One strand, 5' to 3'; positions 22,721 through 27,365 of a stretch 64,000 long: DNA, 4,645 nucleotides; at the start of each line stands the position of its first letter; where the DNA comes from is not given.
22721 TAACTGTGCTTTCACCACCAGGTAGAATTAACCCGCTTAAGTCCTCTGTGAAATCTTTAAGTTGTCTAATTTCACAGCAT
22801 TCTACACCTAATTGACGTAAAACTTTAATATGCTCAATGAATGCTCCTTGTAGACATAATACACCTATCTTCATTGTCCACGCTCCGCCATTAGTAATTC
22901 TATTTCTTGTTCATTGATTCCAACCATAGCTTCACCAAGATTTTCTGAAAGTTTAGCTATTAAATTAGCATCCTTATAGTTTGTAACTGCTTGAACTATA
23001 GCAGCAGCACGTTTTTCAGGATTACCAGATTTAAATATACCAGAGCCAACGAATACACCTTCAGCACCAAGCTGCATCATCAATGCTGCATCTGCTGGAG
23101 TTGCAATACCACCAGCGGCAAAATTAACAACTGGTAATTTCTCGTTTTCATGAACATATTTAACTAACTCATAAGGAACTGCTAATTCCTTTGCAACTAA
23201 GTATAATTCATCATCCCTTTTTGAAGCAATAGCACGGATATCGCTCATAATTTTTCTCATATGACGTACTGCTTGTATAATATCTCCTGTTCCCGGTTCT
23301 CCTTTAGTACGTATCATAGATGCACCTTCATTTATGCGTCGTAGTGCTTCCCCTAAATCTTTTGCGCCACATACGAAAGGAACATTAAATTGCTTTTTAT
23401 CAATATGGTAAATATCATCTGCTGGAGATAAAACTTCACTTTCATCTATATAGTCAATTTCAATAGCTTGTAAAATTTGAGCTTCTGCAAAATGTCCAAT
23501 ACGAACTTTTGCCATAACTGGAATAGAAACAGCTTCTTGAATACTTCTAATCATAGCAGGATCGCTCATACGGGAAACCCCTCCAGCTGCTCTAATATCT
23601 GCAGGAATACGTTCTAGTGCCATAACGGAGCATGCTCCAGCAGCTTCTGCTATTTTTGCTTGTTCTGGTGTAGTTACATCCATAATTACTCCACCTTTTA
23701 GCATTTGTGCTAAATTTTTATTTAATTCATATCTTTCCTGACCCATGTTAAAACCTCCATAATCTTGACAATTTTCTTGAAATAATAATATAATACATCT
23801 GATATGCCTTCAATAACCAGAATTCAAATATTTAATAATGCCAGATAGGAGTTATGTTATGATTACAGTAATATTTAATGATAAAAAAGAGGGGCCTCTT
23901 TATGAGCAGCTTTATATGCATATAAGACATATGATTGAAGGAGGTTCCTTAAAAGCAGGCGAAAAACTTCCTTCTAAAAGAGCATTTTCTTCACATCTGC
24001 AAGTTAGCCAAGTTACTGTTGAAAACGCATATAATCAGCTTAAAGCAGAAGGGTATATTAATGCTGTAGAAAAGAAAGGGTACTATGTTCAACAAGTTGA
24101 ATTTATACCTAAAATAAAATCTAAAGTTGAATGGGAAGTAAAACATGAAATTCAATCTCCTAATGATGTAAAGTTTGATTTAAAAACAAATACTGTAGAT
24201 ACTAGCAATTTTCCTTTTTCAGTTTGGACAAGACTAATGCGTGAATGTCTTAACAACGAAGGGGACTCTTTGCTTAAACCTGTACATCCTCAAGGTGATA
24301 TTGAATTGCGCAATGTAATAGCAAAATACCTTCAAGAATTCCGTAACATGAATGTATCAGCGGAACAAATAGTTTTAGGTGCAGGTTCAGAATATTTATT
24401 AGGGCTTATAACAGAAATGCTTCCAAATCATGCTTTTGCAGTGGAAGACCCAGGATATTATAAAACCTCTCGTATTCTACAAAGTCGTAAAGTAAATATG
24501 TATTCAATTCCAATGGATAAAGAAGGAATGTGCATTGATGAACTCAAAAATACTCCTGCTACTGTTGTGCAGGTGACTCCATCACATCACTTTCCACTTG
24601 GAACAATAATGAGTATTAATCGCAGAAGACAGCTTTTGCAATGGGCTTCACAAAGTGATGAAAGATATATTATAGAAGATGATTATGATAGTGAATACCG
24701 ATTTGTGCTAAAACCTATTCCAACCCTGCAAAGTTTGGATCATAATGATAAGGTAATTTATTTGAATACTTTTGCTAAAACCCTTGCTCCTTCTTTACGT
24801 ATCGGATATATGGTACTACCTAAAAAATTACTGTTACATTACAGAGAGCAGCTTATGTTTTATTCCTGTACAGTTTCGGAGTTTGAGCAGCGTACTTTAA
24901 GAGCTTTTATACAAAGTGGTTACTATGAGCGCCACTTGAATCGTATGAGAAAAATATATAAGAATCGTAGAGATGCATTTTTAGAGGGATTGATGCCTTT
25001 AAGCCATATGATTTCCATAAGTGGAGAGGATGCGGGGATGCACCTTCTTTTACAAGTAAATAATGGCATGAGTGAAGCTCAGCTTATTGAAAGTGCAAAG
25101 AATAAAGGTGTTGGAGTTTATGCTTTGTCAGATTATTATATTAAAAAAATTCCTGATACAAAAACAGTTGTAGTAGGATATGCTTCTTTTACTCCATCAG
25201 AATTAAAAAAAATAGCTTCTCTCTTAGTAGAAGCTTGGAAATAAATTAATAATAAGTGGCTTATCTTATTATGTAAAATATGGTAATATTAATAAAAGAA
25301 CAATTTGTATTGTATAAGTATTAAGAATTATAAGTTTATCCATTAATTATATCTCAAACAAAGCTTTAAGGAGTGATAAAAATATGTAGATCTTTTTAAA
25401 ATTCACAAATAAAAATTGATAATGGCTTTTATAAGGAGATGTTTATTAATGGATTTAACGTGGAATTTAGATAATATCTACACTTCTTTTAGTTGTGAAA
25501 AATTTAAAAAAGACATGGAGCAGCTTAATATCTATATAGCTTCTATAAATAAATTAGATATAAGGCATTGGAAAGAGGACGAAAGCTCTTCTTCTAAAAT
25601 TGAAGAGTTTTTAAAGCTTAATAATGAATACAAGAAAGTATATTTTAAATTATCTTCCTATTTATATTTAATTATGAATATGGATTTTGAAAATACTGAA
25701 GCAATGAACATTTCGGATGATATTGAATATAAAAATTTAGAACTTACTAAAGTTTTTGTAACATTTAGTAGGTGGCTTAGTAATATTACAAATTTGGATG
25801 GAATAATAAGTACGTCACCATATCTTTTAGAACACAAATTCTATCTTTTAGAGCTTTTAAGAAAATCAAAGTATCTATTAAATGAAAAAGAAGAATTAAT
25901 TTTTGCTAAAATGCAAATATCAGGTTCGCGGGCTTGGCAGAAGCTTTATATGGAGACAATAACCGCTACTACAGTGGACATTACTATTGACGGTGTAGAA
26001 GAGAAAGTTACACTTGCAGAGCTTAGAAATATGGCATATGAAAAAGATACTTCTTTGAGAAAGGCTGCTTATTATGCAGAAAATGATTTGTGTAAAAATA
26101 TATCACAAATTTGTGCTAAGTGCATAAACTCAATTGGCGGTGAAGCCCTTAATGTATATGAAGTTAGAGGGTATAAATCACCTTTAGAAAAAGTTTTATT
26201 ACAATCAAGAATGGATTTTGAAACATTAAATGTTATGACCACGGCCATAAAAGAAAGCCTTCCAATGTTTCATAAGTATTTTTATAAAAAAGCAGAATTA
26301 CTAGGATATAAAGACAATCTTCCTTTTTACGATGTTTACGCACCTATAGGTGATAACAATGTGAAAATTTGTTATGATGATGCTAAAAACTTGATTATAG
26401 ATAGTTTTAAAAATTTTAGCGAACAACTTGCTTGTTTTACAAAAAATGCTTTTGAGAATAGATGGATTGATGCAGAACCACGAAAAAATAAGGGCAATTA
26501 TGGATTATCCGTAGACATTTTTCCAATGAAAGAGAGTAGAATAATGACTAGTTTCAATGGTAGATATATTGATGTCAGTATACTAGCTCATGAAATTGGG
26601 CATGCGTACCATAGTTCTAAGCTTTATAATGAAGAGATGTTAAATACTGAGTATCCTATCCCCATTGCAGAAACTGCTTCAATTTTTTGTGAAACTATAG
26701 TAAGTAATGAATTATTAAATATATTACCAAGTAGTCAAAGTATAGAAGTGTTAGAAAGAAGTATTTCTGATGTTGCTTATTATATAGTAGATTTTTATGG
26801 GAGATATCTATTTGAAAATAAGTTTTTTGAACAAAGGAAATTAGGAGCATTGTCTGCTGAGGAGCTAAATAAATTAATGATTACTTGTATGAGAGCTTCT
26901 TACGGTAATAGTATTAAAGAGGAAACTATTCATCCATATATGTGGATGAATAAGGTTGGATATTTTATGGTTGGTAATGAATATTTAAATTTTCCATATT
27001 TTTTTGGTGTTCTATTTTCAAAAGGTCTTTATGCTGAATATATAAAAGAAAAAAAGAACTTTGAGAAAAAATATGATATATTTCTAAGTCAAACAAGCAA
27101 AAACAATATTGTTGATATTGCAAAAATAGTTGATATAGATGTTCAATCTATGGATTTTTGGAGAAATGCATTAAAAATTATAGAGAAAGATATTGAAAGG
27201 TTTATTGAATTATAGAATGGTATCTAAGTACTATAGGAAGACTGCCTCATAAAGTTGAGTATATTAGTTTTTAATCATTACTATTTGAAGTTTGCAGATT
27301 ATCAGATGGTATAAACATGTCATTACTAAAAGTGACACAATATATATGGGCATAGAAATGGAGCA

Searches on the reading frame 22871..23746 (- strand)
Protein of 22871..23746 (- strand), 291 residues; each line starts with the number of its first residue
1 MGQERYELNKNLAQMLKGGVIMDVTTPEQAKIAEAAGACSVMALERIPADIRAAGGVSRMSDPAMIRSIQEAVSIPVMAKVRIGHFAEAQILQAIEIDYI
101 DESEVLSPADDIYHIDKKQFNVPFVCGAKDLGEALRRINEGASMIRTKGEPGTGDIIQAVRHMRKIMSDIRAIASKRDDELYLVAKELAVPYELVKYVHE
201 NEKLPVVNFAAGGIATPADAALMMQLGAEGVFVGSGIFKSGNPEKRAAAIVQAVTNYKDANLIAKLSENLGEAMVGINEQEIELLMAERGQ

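Call 53: search_protein_families(library=pfam, proteins=[window:22871-23746:-], max_evalue=0.00001)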
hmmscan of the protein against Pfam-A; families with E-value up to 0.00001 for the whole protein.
window:22871-23746:- (291 aa): 2 families
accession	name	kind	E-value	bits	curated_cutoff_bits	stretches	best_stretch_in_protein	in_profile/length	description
PF01680.23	SOR_SNZ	-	1.3e-107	358.8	27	1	7-211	3-207/207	SOR/SNZ family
PF05690.20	ThiG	-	1.7e-09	37.8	23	1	193-261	165-231/247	Thiazole biosynthesis protein ThiG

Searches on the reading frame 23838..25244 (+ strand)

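Call 53: search_protein_families(library=pfam, proteins=[window:23838-25244:+], max_evalue=0.00001)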
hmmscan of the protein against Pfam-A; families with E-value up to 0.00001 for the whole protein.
window:23838-25244:+ (468 aa): 2 families
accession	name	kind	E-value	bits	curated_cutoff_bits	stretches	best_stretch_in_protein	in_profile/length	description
PF00155.27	Aminotran_1_2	-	6.8e-22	78.6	19.7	1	112-460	3-358/361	Aminotransferase class I and II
PF00392.27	GntR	-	2.5e-14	53.1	27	1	21-84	1-64/64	Bacterial regulatory proteins, gntR family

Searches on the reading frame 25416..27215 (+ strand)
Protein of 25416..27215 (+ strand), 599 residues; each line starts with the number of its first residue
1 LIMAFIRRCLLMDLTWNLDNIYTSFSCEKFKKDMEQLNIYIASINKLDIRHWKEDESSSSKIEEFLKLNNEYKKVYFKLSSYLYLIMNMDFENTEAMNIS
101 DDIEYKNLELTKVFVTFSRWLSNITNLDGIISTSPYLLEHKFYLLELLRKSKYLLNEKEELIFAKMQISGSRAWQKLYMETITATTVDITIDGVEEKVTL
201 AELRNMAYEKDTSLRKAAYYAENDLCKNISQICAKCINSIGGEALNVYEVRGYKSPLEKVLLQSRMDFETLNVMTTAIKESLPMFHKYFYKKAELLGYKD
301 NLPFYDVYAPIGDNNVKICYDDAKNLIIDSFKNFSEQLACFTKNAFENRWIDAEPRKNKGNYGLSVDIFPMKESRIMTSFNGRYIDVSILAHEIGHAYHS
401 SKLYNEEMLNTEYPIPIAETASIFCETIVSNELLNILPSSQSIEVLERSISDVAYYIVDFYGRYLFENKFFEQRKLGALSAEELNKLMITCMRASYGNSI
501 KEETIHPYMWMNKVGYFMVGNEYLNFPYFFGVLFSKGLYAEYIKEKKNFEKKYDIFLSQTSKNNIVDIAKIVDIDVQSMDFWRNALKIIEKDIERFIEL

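Call 53: search_protein_families(library=pfam, proteins=[window:25416-27215:+], max_evalue=0.00001)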
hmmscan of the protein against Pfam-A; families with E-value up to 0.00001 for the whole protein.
window:25416-27215:+ (599 aa): 2 families
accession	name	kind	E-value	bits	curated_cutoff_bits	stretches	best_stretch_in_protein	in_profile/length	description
PF01432.26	Peptidase_M3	-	4.6e-16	59.7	27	1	206-586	2-455/457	Peptidase family M3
PF08439.15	Peptidase_M3_N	-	4.4e-10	40.1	25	1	127-182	10-65/70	Oligopeptidase F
